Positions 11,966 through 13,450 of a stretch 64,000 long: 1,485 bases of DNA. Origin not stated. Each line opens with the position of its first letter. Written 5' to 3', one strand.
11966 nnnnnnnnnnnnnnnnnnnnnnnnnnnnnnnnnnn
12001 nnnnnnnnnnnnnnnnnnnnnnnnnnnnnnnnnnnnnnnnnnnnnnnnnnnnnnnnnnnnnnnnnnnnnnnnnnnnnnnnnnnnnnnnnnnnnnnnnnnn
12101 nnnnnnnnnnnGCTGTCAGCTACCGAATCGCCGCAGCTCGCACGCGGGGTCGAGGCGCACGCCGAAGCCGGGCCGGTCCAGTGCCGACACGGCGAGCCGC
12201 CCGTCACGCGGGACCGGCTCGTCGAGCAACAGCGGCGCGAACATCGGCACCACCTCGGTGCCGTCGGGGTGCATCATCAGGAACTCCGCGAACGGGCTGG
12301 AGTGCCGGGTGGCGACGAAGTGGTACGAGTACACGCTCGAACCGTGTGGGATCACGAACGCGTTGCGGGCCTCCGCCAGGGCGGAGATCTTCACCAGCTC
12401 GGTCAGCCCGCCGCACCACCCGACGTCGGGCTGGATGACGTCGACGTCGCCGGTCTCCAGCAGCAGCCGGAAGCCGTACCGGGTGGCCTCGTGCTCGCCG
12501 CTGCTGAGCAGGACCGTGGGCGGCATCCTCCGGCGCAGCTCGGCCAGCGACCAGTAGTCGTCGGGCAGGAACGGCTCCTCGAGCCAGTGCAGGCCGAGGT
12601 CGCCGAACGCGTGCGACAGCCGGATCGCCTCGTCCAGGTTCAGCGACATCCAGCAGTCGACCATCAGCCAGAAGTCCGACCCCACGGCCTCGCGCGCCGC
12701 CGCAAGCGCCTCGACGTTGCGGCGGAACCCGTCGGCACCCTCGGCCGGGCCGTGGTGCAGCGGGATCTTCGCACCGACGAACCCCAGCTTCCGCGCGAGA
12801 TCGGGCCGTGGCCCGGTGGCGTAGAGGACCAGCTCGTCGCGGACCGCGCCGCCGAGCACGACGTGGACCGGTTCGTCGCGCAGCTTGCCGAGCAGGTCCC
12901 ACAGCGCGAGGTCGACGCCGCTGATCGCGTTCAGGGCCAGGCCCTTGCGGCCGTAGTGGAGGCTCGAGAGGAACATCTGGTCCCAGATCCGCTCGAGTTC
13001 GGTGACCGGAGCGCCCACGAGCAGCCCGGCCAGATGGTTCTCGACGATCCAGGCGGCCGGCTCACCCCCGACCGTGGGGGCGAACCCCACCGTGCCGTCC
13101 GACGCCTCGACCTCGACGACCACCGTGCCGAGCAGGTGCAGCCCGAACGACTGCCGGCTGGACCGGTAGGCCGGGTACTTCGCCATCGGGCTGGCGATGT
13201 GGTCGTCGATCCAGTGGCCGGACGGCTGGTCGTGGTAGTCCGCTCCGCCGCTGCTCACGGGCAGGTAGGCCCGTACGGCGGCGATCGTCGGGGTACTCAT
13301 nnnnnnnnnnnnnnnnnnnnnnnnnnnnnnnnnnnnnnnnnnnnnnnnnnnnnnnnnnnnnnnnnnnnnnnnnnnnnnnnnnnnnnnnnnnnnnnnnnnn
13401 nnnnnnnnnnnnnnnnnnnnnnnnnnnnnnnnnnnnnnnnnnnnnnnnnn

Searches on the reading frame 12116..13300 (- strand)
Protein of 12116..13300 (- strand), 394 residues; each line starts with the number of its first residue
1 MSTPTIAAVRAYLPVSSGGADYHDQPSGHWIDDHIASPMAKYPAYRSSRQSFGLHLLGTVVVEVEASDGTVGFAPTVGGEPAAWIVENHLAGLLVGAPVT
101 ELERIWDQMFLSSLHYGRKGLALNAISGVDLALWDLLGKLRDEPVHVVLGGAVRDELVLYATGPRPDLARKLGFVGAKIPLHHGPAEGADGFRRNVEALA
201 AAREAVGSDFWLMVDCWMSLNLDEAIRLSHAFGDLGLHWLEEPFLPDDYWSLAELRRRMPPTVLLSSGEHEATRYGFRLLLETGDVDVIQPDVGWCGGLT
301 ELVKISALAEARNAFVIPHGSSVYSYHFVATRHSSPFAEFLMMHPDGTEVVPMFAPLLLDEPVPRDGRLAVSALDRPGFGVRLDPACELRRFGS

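Call 12: search_protein_families(library=pfam, proteins=[window:12116-13300:-], max_evalue=0.001)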
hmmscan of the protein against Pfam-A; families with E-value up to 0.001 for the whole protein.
window:12116-13300:- (394 aa): 2 families
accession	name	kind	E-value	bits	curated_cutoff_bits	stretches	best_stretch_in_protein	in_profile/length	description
PF13378.12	MR_MLE_C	-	6e-44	150.8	29.4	1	172-385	13-217/219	Enolase C-terminal domain-like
PF02746.21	MR_MLE_N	-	9.9e-12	45.5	22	1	59-150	28-117/117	Mandelate racemase / muconate lactonizing enzyme, N-terminal domain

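Call 76: search_protein_families(library=ncbifam, proteins=[window:12116-13300:-], max_evalue=1e-10)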
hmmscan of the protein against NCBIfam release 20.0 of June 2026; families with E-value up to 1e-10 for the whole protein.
window:12116-13300:- (394 aa): 8 families
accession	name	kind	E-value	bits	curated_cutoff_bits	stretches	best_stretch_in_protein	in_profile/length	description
NF011968.0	PRK15440.1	equivalog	4.5e-190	631.6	393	1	1-391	2-391/395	L-rhamnonate dehydratase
NF040866.1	AraD_Arch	equivalog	1.5e-39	136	650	1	55-383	30-361/372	arabinonate dehydratase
NF010624.0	PRK14017.1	equivalog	5e-36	124.6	311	1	60-320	16-286/382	galactonate dehydratase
NF047820.1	TalGalacDh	equivalog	1.1e-32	113.4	500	1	58-384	37-357/371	L-talarate/galactarate dehydratase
NF040790.2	glucon_galact_dh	equivalog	4e-30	104.9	750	2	190-382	172-360/390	bifunctional D-gluconate/D-galactonate dehydratase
NF043051.1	ManoateDhtManD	equivalog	2.9e-26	92.3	550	1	60-164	18-124/403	D-mannonate dehydratase ManD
NF011654.0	PRK15072.1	subfamily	1.7e-24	86.4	430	1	60-162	18-122/404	D-galactonate dehydratase family protein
TIGR02534.1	mucon_cyclo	subfamily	4.9e-13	48.9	334.95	1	60-384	30-358/368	muconate/chloromuconate family cycloisomerase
